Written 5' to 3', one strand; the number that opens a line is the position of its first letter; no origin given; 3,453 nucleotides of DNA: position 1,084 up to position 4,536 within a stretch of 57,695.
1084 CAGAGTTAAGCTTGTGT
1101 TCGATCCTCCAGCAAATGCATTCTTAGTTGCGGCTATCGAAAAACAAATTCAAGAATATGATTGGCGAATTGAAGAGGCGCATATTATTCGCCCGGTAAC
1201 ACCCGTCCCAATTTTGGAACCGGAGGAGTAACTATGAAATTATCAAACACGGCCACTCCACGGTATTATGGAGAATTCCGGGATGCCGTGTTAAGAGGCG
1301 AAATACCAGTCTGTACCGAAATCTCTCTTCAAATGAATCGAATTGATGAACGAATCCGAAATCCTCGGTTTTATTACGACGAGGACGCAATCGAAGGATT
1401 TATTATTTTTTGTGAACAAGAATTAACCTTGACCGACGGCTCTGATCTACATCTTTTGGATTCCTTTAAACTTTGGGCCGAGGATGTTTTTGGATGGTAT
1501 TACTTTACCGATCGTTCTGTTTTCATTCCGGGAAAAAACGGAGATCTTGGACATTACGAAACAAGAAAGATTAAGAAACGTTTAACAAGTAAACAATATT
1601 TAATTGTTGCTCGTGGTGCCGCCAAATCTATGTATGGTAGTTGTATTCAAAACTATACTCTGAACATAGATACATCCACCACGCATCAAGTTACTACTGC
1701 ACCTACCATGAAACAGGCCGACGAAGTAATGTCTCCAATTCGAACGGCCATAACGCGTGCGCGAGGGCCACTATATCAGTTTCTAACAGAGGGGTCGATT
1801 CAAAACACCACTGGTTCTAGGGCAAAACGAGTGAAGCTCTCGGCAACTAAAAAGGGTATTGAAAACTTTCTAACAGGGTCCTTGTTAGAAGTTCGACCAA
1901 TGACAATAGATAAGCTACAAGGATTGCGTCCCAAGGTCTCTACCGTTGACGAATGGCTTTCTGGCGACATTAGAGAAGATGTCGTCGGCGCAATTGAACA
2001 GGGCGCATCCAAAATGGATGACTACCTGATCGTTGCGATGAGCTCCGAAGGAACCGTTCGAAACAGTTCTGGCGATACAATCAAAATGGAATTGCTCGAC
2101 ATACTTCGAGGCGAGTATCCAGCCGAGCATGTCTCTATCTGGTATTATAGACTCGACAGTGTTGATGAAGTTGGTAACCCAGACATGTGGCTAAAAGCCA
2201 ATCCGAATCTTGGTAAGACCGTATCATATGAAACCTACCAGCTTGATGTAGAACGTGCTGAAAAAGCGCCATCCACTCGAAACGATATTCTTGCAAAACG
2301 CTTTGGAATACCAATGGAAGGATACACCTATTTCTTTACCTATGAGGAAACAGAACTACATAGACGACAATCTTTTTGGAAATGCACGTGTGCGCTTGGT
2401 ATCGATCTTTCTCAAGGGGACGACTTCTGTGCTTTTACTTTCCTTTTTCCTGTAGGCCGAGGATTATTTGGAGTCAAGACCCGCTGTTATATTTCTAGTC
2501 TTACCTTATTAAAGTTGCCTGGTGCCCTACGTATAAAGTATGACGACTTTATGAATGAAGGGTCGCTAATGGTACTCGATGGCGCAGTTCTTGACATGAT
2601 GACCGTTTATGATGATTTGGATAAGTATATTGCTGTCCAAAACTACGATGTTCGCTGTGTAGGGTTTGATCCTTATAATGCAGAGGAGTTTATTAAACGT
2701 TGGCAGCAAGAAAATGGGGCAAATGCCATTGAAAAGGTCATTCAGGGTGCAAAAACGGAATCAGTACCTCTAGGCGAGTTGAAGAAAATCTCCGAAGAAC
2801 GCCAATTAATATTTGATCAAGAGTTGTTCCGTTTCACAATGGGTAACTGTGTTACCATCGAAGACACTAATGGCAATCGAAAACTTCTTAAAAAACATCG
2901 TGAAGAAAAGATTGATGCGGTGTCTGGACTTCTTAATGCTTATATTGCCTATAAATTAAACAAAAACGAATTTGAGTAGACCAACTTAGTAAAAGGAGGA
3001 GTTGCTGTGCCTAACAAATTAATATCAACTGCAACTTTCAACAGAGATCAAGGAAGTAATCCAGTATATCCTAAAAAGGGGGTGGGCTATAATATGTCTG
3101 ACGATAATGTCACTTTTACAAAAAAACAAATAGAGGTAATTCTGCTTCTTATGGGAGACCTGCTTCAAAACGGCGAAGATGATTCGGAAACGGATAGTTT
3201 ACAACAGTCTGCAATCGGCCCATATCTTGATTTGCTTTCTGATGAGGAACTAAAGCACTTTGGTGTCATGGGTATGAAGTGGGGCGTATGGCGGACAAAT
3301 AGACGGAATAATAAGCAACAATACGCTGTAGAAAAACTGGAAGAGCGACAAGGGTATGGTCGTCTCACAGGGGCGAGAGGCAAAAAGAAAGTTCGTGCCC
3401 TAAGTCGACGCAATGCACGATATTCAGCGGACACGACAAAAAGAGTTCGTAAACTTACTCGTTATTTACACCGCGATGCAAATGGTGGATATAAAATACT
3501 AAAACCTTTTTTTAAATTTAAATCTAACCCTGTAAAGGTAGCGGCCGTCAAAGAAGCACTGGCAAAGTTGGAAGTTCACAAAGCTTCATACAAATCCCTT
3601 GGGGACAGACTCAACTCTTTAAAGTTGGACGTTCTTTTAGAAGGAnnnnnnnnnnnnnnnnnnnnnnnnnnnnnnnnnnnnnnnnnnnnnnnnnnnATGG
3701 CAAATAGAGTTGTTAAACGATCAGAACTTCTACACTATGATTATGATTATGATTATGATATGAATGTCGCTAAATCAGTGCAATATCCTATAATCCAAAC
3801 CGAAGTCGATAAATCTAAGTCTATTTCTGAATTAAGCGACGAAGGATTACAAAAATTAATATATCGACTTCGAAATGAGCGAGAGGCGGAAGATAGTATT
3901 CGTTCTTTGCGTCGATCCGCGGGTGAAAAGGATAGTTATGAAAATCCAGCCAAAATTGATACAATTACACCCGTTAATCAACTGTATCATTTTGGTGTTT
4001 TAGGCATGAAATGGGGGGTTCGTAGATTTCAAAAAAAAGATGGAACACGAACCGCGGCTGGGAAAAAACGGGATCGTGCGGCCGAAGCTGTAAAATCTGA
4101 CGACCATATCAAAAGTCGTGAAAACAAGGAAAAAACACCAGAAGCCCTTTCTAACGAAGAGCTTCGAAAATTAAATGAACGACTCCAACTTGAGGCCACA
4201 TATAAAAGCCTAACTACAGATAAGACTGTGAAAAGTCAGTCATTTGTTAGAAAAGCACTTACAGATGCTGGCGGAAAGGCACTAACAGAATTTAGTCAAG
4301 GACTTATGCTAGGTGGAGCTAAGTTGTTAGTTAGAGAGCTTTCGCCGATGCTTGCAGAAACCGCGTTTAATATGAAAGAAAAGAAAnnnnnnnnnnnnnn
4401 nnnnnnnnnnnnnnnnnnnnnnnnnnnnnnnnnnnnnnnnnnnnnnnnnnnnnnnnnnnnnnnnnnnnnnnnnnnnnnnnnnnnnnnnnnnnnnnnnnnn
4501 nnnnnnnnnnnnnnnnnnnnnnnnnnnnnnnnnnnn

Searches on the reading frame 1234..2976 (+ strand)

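Call 44: search_protein_families(library=phrogs, proteins=[window:1234-2976:+], max_evalue=0.00001)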
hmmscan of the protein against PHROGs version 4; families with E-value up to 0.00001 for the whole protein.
window:1234-2976:+ (581 aa): 4 families
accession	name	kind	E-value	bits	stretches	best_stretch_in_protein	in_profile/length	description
phrog_9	-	head and packaging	3.1e-110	371.3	1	7-579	166-669/812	terminase large subunit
phrog_2699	-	head and packaging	3.1e-48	165.3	1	290-579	8-299/315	terminase large subunit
phrog_4914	-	head and packaging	4.4e-11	43.8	1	114-177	101-165/213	terminase large subunit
phrog_7331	-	head and packaging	1.3e-10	41.9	1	484-577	4-96/113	terminase large subunit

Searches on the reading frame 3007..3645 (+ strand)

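Call 55: search_protein_families(library=pfam, proteins=[window:3007-3645:+], max_evalue=0.001)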
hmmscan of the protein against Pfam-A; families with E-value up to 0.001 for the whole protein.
window:3007-3645:+ (213 aa): 1 family
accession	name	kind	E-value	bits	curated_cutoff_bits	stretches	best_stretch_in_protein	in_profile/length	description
PF23847.1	DUF7211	-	1.3e-08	34.5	27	1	79-97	5-23/25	Family of unknown function (DUF7211)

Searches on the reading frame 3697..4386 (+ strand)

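Call 55: search_protein_families(library=pfam, proteins=[window:3697-4386:+], max_evalue=0.001)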
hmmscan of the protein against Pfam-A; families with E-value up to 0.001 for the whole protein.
window:3697-4386:+ (230 aa): 1 family
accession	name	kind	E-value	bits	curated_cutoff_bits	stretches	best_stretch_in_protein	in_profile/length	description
PF23847.1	DUF7211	-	2.1e-08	33.9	27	1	95-110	7-22/25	Family of unknown function (DUF7211)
